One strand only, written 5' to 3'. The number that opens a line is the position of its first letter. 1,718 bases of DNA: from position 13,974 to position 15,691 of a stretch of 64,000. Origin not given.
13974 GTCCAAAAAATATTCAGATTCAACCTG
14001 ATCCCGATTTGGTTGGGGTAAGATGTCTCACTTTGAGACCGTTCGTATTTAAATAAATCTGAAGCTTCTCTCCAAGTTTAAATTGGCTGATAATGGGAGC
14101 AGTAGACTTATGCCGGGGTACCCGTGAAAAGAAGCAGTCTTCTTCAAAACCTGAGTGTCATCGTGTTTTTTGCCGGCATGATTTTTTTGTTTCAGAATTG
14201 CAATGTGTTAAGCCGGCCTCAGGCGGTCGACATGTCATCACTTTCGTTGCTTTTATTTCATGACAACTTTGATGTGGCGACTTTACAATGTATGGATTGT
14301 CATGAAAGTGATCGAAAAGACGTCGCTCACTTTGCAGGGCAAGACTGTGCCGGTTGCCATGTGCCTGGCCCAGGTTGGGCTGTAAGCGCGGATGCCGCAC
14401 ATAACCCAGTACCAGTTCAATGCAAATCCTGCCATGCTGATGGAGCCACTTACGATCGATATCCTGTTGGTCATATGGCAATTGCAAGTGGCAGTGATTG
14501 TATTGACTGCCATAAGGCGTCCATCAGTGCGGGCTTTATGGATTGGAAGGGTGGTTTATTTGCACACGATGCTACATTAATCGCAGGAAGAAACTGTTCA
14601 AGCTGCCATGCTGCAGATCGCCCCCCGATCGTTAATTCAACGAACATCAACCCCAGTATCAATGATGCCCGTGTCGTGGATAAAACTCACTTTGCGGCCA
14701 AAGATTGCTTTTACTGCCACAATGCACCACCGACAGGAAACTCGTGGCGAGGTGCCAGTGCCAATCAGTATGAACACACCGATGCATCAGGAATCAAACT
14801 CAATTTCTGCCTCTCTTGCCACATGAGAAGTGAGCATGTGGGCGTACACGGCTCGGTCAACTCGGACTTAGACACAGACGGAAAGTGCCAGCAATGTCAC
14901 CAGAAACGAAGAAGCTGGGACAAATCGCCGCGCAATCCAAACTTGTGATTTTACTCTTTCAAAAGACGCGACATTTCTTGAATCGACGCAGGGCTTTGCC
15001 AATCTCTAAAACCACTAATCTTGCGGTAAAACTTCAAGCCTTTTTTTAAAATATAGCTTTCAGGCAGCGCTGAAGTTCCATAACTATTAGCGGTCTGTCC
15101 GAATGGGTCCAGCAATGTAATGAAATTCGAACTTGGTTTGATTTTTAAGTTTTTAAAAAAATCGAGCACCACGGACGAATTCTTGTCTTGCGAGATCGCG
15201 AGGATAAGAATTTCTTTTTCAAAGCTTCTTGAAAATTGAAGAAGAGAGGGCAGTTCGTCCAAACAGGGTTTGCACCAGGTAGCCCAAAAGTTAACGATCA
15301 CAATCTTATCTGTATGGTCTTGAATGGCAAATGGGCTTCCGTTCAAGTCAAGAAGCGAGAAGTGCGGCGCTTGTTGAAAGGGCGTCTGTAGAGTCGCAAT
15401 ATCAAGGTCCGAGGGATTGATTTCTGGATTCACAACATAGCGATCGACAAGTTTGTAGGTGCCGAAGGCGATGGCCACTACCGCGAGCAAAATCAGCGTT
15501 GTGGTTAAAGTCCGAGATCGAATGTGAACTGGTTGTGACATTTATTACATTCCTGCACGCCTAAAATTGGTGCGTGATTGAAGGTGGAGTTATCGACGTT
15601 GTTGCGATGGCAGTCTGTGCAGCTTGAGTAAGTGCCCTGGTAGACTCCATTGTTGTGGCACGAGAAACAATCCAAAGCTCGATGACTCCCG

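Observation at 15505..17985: The 30-heme cytochrome is built from nine triheme repeats, a nanowire-like polymer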

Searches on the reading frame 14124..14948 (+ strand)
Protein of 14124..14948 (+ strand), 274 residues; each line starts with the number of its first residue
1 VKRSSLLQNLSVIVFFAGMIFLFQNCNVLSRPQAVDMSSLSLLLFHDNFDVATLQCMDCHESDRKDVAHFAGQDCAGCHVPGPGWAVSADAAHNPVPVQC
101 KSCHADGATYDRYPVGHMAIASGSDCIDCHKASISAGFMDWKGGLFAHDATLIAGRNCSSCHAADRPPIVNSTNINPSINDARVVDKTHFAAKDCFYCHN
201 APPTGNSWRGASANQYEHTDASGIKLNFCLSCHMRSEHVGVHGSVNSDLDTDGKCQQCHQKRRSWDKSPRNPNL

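Call 4: search_protein_families(library=pfam, proteins=[window:14124-14948:+], max_evalue=0.01)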
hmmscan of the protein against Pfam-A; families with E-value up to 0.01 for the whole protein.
window:14124-14948:+ (274 aa): 6 families
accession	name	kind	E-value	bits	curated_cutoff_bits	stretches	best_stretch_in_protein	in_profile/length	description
PF14522.11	Cytochrome_C7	-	1.3e-12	47.8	24.8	2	187-260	6-67/67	Cytochrome c7 and related cytochrome c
PF14537.11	Cytochrom_c3_2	-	1e-07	32.7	25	1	93-164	2-66/79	Cytochrome c3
PF22113.1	Mtrc-MtrF_II-IV_dom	-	2.5e-06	27.6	30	0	73-239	7-169/176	Outer membrane cytochrome MtrC/MtrF-like, domains II/IV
PF09699.15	Paired_CXXCH_1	-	3.2e-05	24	20.6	0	117-133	1-16/41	Doubled CXXCH motif (Paired_CXXCH_1)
PF02085.21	Cytochrom_CIII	-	0.00011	22.9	22.9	0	45-79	69-101/101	Class III cytochrome C family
PF13435.11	Cytochrome_C554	-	0.0044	18.4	20.8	0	71-104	47-83/84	Cytochrome c554 and c-prime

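Call 5: search_protein_families(library=ncbifam, proteins=[window:14124-14948:+], max_evalue=0.01)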
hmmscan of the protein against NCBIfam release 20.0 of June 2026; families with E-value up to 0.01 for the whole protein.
window:14124-14948:+ (274 aa): 5 families
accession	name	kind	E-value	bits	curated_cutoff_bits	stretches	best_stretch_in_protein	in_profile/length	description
TIGR03508.1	decahem_SO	subfamily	2.3e-08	33.8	192.2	2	157-267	4-109/258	DmsE family decaheme c-type cytochrome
TIGR03507.1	decahem_SO1788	subfamily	2.1e-06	26.5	209.3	1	73-136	244-308/672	OmcA/MtrC family decaheme c-type cytochrome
TIGR01905.1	paired_CXXCH_1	subfamily_domain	9.3e-06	25.5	25.2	0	117-135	1-18/41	doubled CXXCH domain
TIGR04257.1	nanowire_3heme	domain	0.00044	20.3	40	0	92-133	19-61/75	c(7)-type cytochrome triheme domain-containing protein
NF041198.1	UshA_like_PCGU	equivalog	0.0031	16.1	275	0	149-264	402-513/519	UshA-like (seleno)protein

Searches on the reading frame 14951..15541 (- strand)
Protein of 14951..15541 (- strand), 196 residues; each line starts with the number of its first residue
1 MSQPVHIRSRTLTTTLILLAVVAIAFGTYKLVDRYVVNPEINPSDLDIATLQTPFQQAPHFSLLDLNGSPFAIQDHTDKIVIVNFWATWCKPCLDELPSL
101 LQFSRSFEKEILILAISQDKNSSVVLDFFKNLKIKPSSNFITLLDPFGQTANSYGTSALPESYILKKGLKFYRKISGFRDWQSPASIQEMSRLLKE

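Call 4: search_protein_families(library=pfam, proteins=[window:14951-15541:-], max_evalue=0.01)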
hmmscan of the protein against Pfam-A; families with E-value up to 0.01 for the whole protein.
window:14951-15541:- (196 aa): 4 families
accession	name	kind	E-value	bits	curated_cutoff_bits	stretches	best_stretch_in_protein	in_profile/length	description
PF00578.27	AhpC-TSA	-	6.1e-16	58.9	26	1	56-167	3-117/124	AhpC/TSA family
PF13905.12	Thioredoxin_8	-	1.3e-12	48.3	27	1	78-167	1-90/94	Thioredoxin-like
PF08534.16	Redoxin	-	6.6e-11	42.6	26.6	1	57-157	5-105/148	Redoxin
PF00085.26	Thioredoxin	-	4.7e-08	33.4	23.5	1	77-127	17-67/103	Thioredoxin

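Call 5: search_protein_families(library=ncbifam, proteins=[window:14951-15541:-], max_evalue=0.01)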
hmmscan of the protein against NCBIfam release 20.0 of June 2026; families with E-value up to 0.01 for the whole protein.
window:14951-15541:- (196 aa): 14 families
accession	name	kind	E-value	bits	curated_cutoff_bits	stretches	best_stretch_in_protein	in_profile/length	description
NF002854.0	PRK03147.1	subfamily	2.4e-19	69.9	170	1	55-177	39-158/176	thiol-disulfide oxidoreductase ResA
TIGR00385.1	dsbE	subfamily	3e-13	49.7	123.15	1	42-174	27-154/173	DsbE family thiol:disulfide interchange protein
NF047696.1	ThlDiSintTplARhiz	equivalog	7.7e-12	45.4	230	1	55-121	74-141/219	thiol:disulfide interchange protein TlpA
NF041202.1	StoA_CxxC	exception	2.2e-11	43.9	210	1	59-168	34-141/163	endospore biogenesis thiol-disulfide oxidoreductase StoA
TIGR01068.1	thioredoxin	equivalog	4.5e-09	36.4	96.8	1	76-124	12-60/101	thioredoxin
NF010625.0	PRK14018.1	equivalog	5.6e-06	25.1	522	1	76-177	54-158/521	bifunctional peptide-methionine (S)-S-oxide reductase MsrA/peptide-methionine (R)-S-oxide reductase MsrB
NF047697.1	ThioredTrxAClost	equivalog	2e-05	24.7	140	1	77-123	16-62/105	thioredoxin TrxA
NF008229.0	PRK10996.1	equivalog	0.00012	21.8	125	1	77-116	51-90/141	thioredoxin TrxC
NF011941.0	PRK15412.1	equivalog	0.00013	21.5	359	1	41-175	31-160/185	thiol:disulfide interchange protein DsbE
NF041054.1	WAxxUGC_long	equivalog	0.00018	20.9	300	1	56-121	82-147/354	ResA-like WAxxUGC motif-containing protein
NF006960.0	PRK09437.1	equivalog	0.00041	20.3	140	1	56-155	8-104/156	thioredoxin-dependent thiol peroxidase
NF006898.0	PRK09381.1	equivalog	0.00042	20.7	138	1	77-122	20-65/109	thioredoxin TrxA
TIGR01126.1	pdi_dom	equivalog_domain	0.0041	17.4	107.2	0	77-124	13-63/105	protein disulfide-isomerase domain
NF040769.1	SelL_rel_redox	subfamily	0.0086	15.7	120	0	57-134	2-81/173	SelL-related redox protein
